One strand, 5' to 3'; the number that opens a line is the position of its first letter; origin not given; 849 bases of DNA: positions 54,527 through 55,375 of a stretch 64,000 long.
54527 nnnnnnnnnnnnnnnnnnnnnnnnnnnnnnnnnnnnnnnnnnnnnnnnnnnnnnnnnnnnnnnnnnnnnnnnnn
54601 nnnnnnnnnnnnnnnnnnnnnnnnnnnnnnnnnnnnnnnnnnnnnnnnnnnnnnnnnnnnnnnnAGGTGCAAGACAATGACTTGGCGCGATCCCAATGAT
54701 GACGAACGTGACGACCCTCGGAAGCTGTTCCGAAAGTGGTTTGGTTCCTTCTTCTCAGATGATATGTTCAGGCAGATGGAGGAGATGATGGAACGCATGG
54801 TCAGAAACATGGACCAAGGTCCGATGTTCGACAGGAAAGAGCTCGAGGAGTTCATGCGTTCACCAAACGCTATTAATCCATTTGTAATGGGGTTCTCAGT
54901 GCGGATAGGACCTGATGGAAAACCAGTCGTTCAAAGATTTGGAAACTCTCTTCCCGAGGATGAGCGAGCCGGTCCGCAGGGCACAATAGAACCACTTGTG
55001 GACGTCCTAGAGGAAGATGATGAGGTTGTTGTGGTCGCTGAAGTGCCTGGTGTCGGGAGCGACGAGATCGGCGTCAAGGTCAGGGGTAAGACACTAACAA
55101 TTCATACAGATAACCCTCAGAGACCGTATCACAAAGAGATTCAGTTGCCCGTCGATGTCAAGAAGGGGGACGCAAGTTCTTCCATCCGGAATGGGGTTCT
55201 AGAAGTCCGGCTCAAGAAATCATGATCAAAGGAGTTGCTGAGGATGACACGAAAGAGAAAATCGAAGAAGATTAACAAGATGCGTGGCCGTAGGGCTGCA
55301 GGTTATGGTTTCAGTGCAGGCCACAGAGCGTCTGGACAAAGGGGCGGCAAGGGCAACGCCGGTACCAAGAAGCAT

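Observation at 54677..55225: Small heat-shock protein (Hsp20) gene embedded in the ribosomal-protein operon between uL30 and uL15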

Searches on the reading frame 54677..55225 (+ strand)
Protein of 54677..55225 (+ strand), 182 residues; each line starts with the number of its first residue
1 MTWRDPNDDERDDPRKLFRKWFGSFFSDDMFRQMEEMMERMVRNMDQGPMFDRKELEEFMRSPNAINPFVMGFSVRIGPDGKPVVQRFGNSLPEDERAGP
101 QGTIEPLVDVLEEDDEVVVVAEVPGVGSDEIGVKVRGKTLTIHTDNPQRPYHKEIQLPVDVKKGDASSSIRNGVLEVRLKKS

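Call 3: search_protein_families(library=pfam, proteins=[window:54677-55225:+], max_evalue=0.01)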
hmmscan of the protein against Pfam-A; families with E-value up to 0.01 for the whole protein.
window:54677-55225:+ (182 aa): 5 families
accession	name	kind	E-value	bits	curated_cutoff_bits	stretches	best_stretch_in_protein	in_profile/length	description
PF00011.27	HSP20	-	2.6e-09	37.5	20.8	1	110-181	2-87/102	Hsp20/alpha crystallin family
PF23444.1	DUF7127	-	1.4e-06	28.9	27.6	1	105-181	11-83/83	Family of unknown function (DUF7127)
PF22644.2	BsNagA_N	-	0.00024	21.2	27.4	1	136-160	25-49/50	BsNagA composite domain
PF17886.7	ArsA_HSP20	-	0.00026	20.9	22.5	1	114-178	1-62/63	HSP20-like domain found in ArsA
PF05455.17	GvpH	-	0.0058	17.2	22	1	112-181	99-167/177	GvpH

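Call 4: search_protein_families(library=ncbifam, proteins=[window:54677-55225:+], max_evalue=0.01)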
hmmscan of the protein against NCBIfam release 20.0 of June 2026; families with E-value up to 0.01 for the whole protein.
window:54677-55225:+ (182 aa): 3 families
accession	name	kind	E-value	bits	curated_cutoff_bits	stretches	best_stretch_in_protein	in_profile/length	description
NF041800.1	Hsp20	equivalog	1.1e-43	148.6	140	1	28-181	5-149/162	archaeal heat shock protein Hsp20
NF041799.1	Hsp14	equivalog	4.9e-12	45.8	100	1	104-180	17-107/118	archaeal heat shock protein Hsp14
NF042420.1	Hsp18_Clos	equivalog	1.5e-07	31.6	195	1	108-145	45-82/147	heat shock protein Hsp18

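Call 5: find_homologous_proteins(query=window:54677-55225:+, max_evalue=0.001)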
Query window:54677-55225:+ (182 aa): 620 proteins with E <= 0.001 among 704 candidates; the best 120 are listed.
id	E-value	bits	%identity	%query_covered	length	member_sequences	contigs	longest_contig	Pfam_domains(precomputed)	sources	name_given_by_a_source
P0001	1.7e-112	391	95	100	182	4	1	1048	PF00011.28,PF23444.2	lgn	-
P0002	4.3e-97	341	83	100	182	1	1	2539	PF00011.28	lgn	-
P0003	1.3e-96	340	83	99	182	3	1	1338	PF00011.28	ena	-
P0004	5.2e-68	246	64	92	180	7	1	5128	PF00011.28,PF17886.8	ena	-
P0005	1.7e-66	242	61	100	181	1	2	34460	PF00011.28,PF17886.8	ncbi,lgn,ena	-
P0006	1.7e-66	241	59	100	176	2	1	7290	PF00011.28,PF04969.23,PF17886.8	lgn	-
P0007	2.7e-65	238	60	100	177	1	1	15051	PF00011.28,PF17886.8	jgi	jgi:HSP20 family protein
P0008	2.9e-65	238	60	93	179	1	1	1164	PF00011.28,PF17886.8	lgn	-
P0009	5.2e-65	237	61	93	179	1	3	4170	PF00011.28,PF17886.8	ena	-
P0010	5.8e-65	237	59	99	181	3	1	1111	PF00011.28,PF17886.8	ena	-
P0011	9.3e-65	236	59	92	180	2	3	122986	PF00011.28,PF17886.8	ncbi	ncbi:MAG: archaeal heat shock protein Hsp20 [Candidatus Thorarchaeota archaeon]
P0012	1.5e-64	235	59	100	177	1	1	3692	PF00011.28,PF17886.8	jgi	jgi:HSP20 family protein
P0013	2.0e-64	235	59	99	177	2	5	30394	PF00011.28,PF04969.23,PF17886.8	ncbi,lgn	-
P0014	2.1e-64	235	58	100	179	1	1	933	PF00011.28,PF04969.23,PF17886.8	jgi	jgi:HSP20 family protein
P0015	2.6e-64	234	59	100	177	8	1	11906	PF00011.28,PF04969.23,PF17886.8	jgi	jgi:HSP20 family protein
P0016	2.7e-64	234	57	100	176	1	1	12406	PF00011.28,PF17886.8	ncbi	-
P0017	2.8e-64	234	59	100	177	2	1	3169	PF00011.28,PF17886.8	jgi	jgi:HSP20 family protein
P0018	2.8e-64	234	58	100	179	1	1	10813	PF00011.28,PF04969.23,PF17886.8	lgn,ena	-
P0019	2.8e-64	234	57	100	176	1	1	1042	PF00011.28,PF17886.8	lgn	-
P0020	3.4e-64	234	59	100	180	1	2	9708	PF00011.28,PF17886.8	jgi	jgi:HSP20 family protein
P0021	3.5e-64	234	61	93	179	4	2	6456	PF00011.28,PF04969.23,PF17886.8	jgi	jgi:HSP20 family protein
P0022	3.5e-64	234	61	100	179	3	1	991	PF00011.28,PF17886.8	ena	-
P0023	4.0e-64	234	60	99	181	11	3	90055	PF00011.28,PF17886.8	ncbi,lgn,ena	ncbi:MAG: archaeal heat shock protein Hsp20 [Candidatus Thorarchaeota archaeon SMTZ1-83]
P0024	6.2e-64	233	60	100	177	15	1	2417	PF00011.28,PF17886.8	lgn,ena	-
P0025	7.4e-64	233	56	100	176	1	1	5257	PF00011.28,PF17886.8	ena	-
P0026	7.4e-64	233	58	100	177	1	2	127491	PF00011.28,PF17886.8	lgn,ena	-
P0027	7.8e-64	233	60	100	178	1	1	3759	PF00011.28,PF17886.8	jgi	jgi:HSP20 family protein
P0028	1.1e-63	232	58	100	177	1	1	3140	PF00011.28,PF17886.8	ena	-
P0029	1.1e-63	232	58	100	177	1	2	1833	PF00011.28,PF17886.8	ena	-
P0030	1.2e-63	232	58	100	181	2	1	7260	PF00011.28,PF17886.8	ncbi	ncbi:MAG: archaeal heat shock protein Hsp20 [Candidatus Thorarchaeota archaeon]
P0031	1.9e-63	232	60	89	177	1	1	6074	PF00011.28,PF17886.8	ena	-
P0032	2.0e-63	231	58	100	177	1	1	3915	PF00011.28,PF17886.8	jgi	-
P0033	2.6e-63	231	58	99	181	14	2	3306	PF00011.28,PF17886.8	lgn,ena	-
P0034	2.9e-63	231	57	100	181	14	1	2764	PF00011.28,PF04969.23,PF17886.8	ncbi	-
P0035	2.9e-63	231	58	100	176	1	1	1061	PF00011.28,PF04969.23,PF17886.8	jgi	jgi:HSP20 family protein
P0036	3.0e-63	231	60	89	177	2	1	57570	PF00011.28,PF04969.23,PF17886.8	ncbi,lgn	ncbi:MAG: archaeal heat shock protein Hsp20 [Promethearchaeota archaeon]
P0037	3.3e-63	231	59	99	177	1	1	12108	PF00011.28,PF17886.8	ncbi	-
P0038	3.6e-63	231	56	100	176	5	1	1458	PF00011.28,PF17886.8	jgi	jgi:HSP20 family protein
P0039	3.8e-63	231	58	100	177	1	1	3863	PF00011.28,PF17886.8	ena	-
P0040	4.4e-63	230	57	100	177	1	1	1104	PF00011.28,PF17886.8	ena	-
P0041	5.2e-63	230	58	100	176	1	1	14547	PF00011.28,PF17886.8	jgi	jgi:HSP20 family protein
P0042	5.3e-63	230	58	100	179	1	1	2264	PF00011.28,PF17886.8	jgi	jgi:HSP20 family protein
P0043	5.5e-63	230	59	100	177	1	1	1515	PF00011.28,PF17886.8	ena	-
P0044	5.6e-63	230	57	100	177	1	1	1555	PF00011.28,PF17886.8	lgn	-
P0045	5.8e-63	230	58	100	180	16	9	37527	PF00011.28,PF17886.8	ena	-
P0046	6.3e-63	230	58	100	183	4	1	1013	PF00011.28,PF04969.23,PF17886.8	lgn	-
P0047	7.0e-63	230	58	100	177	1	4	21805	PF00011.28,PF17886.8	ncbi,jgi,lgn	ncbi:MAG: Hsp20/alpha crystallin family protein [Candidatus Thorarchaeota archaeon]|jgi:HSP20 family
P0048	8.4e-63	229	61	91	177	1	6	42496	PF00011.28,PF17886.8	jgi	jgi:HSP20 family protein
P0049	8.8e-63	229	59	100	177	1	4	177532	PF00011.28,PF17886.8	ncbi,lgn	ncbi:MAG: archaeal heat shock protein Hsp20 [Candidatus Thorarchaeota archaeon]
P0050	1.2e-62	229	57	100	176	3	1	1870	PF00011.28,PF17886.8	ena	-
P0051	1.2e-62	229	57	100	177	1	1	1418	PF00011.28,PF17886.8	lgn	-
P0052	1.4e-62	229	58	100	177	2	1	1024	PF00011.28,PF17886.8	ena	-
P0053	1.5e-62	229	55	100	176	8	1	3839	PF00011.28,PF17886.8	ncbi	-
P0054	1.7e-62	228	54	100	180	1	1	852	PF00011.28,PF17886.8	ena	-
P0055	2.3e-62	228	57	99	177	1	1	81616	PF00011.28,PF17886.8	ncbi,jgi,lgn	-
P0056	2.5e-62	228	57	100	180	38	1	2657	PF00011.28,PF17886.8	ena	-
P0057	3.5e-62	227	59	100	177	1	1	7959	PF00011.28,PF17886.8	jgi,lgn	jgi:HSP20 family protein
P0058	3.8e-62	227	57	100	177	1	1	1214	PF00011.28,PF17886.8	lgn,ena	-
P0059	3.8e-62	227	57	99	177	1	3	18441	PF00011.28,PF17886.8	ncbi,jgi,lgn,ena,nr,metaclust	ncbi:MAG: archaeal heat shock protein Hsp20 [Candidatus Thorarchaeota archaeon SMTZ1-45]|nr:MAG: hyp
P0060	4.1e-62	227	57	100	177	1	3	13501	PF00011.28,PF17886.8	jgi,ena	-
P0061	4.3e-62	227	60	92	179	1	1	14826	PF00011.28,PF17886.8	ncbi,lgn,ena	-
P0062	4.6e-62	227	57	100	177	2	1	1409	PF00011.28,PF17886.8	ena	-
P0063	5.3e-62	227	58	100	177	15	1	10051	PF00011.28,PF17886.8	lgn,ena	-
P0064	5.3e-62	227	56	100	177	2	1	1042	PF00011.28,PF17886.8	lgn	-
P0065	6.0e-62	227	57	100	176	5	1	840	PF00011.28,PF17886.8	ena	-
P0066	6.1e-62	227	57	100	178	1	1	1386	PF00011.28,PF17886.8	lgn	-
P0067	6.3e-62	227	57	100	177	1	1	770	PF00011.28,PF17886.8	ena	-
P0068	6.4e-62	227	56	100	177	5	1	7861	PF00011.28,PF17886.8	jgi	jgi:HSP20 family protein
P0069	7.4e-62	226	55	100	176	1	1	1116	PF00011.28,PF17886.8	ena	-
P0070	7.7e-62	226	60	89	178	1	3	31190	PF00011.28,PF17886.8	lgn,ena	-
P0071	8.2e-62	226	57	100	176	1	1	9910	PF00011.28,PF17886.8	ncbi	ncbi:MAG: archaeal heat shock protein Hsp20 [Candidatus Thorarchaeota archaeon]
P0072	9.9e-62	226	56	99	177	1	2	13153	PF00011.28,PF04969.23,PF17886.8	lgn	-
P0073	1.0e-61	226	57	99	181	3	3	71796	PF00011.28,PF17886.8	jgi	jgi:HSP20 family protein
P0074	1.1e-61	226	57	100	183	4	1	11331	PF00011.28,PF17886.8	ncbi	ncbi:MAG: archaeal heat shock protein Hsp20 [Candidatus Thorarchaeota archaeon]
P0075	1.2e-61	226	53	100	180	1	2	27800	PF00011.28,PF17886.8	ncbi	ncbi:MAG: archaeal heat shock protein Hsp20 [Candidatus Thorarchaeota archaeon]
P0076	1.3e-61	226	55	100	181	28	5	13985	PF00011.28,PF04969.23,PF17886.8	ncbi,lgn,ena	-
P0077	1.5e-61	225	58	100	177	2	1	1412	PF00011.28,PF17886.8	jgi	-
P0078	1.8e-61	225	59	100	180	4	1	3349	PF00011.28,PF17886.8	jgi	jgi:HSP20 family protein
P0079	1.8e-61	225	59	91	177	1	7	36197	PF00011.28,PF17886.8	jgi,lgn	jgi:HSP20 family protein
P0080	1.9e-61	225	57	100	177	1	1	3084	PF00011.28,PF17886.8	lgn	-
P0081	2.0e-61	225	58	100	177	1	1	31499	PF00011.28,PF17886.8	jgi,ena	-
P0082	2.2e-61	225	57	99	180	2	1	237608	PF00011.28,PF17886.8,PF05455.17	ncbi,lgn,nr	ncbi:MAG: Hsp20/alpha crystallin family protein [Candidatus Thorarchaeota archaeon]|nr:Hsp20/alpha c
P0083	2.3e-61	225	57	100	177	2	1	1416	PF00011.28,PF17886.8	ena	-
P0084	2.3e-61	225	56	99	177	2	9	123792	PF00011.28,PF04969.23,PF17886.8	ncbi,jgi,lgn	-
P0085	2.4e-61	225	57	100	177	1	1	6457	PF00011.28,PF17886.8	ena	-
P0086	2.5e-61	225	57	100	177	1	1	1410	PF00011.28,PF17886.8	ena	-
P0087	2.7e-61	225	55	100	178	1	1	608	PF00011.28,PF04969.23,PF17886.8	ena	-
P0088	2.8e-61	225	57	100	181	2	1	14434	PF00011.28,PF17886.8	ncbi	ncbi:MAG: archaeal heat shock protein Hsp20 [Candidatus Thorarchaeota archaeon]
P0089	2.8e-61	225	59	91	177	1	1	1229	PF00011.28,PF17886.8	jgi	-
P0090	5.1e-61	224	56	100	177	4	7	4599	PF00011.28,PF17886.8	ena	-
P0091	5.2e-61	224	56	100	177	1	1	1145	PF00011.28,PF17886.8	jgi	jgi:HSP20 family protein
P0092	5.8e-61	223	56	100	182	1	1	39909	PF00011.28,PF04969.23,PF17886.8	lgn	-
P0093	7.2e-61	223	58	91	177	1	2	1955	PF00011.28,PF17886.8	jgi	jgi:HSP20 family protein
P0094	1.0e-60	223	55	100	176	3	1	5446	PF00011.28,PF17886.8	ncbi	ncbi:MAG: archaeal heat shock protein Hsp20 [Candidatus Thorarchaeota archaeon]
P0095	1.1e-60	223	55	100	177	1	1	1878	PF00011.28,PF17886.8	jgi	jgi:HSP20 family protein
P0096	1.2e-60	222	57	100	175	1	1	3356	PF00011.28,PF17886.8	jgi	jgi:HSP20 family protein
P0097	1.3e-60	222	54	99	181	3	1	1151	PF00011.28,PF04969.23,PF17886.8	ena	-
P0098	1.3e-60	222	56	100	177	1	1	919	PF00011.28,PF17886.8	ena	-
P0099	1.7e-60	222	59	100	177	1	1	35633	PF00011.28,PF17886.8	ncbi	-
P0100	2.1e-60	222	55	99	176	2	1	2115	PF00011.28,PF17886.8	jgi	jgi:HSP20 family protein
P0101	2.2e-60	222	57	99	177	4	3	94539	PF00011.28,PF17886.8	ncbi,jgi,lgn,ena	-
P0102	2.5e-60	221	56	100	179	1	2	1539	PF00011.28,PF04969.23,PF17886.8,PF05455.17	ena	-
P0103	2.9e-60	221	57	99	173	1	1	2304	PF00011.28,PF04969.23,PF17886.8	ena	-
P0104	3.8e-60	221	56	100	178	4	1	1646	PF21413.4,PF00011.28,PF04969.23,PF17886.8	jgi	jgi:HSP20 family protein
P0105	3.9e-60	221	52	100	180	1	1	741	PF00011.28,PF17886.8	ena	-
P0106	5.9e-60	220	54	100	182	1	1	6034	PF00011.28,PF04969.23,PF17886.8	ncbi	-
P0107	6.0e-60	220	57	100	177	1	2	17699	PF00011.28,PF17886.8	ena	-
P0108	6.7e-60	220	58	100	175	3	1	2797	PF00011.28,PF04969.23,PF17886.8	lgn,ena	-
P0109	8.1e-60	220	56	100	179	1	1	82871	PF00011.28,PF04969.23,PF17886.8,PF23444.2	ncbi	-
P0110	9.0e-60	220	53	100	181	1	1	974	PF00011.28,PF04969.23,PF17886.8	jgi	jgi:HSP20 family protein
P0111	9.1e-60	220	57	100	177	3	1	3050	PF00011.28,PF17886.8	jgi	jgi:HSP20 family protein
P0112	9.3e-60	220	55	100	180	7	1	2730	PF00011.28,PF04969.23,PF17886.8,PF23444.2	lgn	-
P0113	9.6e-60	220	55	100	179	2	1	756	PF00011.28,PF04969.23,PF17886.8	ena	-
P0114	1.0e-59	219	55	100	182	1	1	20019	PF00011.28,PF04969.23,PF17886.8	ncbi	-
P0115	1.2e-59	219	54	100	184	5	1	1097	PF00011.28,PF04969.23,PF17886.8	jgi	-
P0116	1.5e-59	219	55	100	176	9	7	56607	PF00011.28,PF17886.8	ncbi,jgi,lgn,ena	ncbi:MAG: archaeal heat shock protein Hsp20 [Candidatus Thorarchaeota archaeon]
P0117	1.5e-59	219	56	100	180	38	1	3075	PF00011.28,PF17886.8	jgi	jgi:HSP20 family protein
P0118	2.6e-59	218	57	100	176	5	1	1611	PF00011.28,PF17886.8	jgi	jgi:HSP20 family protein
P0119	2.7e-59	218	53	100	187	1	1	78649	PF00011.28,PF17886.8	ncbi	-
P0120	2.8e-59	218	57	100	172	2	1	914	PF00011.28,PF17886.8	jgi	jgi:HSP20 family protein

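Call 7: find_encoding_contigs(protein=P0011, flank=4000, max_places=3)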
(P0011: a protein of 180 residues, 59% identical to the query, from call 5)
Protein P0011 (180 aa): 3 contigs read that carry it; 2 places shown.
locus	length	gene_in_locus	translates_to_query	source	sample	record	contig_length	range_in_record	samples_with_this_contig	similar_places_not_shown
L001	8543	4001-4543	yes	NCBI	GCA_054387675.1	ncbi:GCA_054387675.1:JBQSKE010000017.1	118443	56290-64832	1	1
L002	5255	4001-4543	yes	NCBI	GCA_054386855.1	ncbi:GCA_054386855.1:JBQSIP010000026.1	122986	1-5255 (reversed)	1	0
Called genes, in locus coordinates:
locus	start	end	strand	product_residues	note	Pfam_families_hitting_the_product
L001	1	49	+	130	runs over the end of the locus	PF00410:Ribosomal_S8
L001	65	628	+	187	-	PF00347:Ribosomal_L6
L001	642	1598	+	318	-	PF01655:Ribosomal_L32e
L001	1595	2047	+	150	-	PF01280:Ribosomal_L19e, PF25476:Ribosomal_L19e_C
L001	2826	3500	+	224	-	PF00333:Ribosomal_S5, PF03719:Ribosomal_S5_C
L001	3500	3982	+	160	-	PF00327:Ribosomal_L30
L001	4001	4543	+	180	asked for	PF00011:HSP20 (weak), PF17886:ArsA_HSP20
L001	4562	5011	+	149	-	PF00828:Ribosomal_L27A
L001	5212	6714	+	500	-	PF10559:Plug_translocon, PF00344:SecY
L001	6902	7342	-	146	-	PF27217:AF_0155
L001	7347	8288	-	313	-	PF24827:AstE_AspA_cat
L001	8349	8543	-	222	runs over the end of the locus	-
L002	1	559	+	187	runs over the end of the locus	PF00347:Ribosomal_L6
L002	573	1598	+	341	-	-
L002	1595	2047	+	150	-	PF01280:Ribosomal_L19e, PF25476:Ribosomal_L19e_C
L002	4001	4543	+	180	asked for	PF00011:HSP20 (weak), PF17886:ArsA_HSP20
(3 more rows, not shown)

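Call 8: find_encoding_contigs(protein=P0036, flank=4000, max_places=3)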
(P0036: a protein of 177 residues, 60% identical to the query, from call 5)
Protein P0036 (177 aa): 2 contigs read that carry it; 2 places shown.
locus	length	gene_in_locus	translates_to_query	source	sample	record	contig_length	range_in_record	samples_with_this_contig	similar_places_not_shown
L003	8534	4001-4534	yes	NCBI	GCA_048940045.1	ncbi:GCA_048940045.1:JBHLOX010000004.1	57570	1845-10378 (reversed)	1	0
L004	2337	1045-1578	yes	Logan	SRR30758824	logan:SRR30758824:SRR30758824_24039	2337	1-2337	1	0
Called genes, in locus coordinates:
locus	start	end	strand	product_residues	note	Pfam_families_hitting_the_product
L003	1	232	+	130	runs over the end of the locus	PF00410:Ribosomal_S8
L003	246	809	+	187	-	PF00347:Ribosomal_L6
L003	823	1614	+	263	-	PF11731:Cdd1 (faint), PF14520:HHH_5, PF21999:IMS_HHH_1 (weak), PF01655:Ribosomal_L32e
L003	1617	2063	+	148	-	PF01280:Ribosomal_L19e, PF25476:Ribosomal_L19e_C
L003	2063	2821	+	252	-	PF17144:Ribosomal_L5e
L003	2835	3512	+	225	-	PF00333:Ribosomal_S5, PF03719:Ribosomal_S5_C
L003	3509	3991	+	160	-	PF00327:Ribosomal_L30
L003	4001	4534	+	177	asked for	PF00011:HSP20 (weak), PF04969:CS (weak), PF17886:ArsA_HSP20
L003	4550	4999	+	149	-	PF00828:Ribosomal_L27A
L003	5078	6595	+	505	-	PF10559:Plug_translocon, PF00344:SecY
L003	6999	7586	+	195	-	PF13245:AAA_19 (faint), PF13401:AAA_22 (faint), PF13207:AAA_17, PF13238:AAA_18 (weak)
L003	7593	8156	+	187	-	PF01956:EMC3_TMCO1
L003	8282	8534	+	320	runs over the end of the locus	PF00005:ABC_tran, PF13304:AAA_21 (faint)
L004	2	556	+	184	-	?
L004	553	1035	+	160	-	PF00327:Ribosomal_L30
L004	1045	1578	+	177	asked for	PF00011:HSP20 (weak), PF04969:CS (weak), PF17886:ArsA_HSP20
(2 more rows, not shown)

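Call 9: find_encoding_contigs(protein=P0082, flank=4000, max_places=3)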
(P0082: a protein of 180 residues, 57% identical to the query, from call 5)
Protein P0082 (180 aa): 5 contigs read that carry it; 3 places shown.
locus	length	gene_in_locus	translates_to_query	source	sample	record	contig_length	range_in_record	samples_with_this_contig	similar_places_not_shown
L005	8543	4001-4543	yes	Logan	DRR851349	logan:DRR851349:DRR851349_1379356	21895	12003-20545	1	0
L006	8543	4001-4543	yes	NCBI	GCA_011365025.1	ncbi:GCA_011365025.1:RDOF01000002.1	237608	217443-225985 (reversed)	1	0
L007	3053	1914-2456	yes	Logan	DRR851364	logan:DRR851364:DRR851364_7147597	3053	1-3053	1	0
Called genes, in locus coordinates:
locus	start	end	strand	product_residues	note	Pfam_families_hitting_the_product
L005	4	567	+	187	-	PF00347:Ribosomal_L6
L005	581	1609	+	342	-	PF04994:TfoX_C (faint), PF10391:DNA_pol_lambd_f (faint), PF11731:Cdd1 (faint), PF14229:DUF4332 (faint), PF14520:HHH_5, PF21999:IMS_HHH_1 (faint), PF14520:HHH_5, PF01655:Ribosomal_L32e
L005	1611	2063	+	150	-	PF01280:Ribosomal_L19e, PF25476:Ribosomal_L19e_C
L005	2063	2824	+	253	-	PF00861:Ribosomal_L18p (weak), PF17144:Ribosomal_L5e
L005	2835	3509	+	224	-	PF00333:Ribosomal_S5, PF03719:Ribosomal_S5_C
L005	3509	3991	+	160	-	PF00327:Ribosomal_L30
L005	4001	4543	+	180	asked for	PF00011:HSP20, PF05455:GvpH (weak), PF17886:ArsA_HSP20 (weak)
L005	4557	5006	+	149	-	PF00828:Ribosomal_L27A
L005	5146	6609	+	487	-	PF10559:Plug_translocon, PF00344:SecY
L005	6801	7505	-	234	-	-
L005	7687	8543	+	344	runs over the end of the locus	-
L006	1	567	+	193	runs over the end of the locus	PF00347:Ribosomal_L6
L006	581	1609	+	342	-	PF04994:TfoX_C (faint), PF10391:DNA_pol_lambd_f (faint), PF11731:Cdd1 (faint), PF14229:DUF4332 (faint), PF14520:HHH_5, PF21999:IMS_HHH_1 (faint), PF14520:HHH_5, PF01655:Ribosomal_L32e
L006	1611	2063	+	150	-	PF01280:Ribosomal_L19e, PF25476:Ribosomal_L19e_C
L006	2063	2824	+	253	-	PF00861:Ribosomal_L18p (weak), PF17144:Ribosomal_L5e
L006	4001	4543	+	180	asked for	PF00011:HSP20, PF05455:GvpH (weak), PF17886:ArsA_HSP20 (weak)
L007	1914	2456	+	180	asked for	PF00011:HSP20, PF05455:GvpH (weak), PF17886:ArsA_HSP20 (weak)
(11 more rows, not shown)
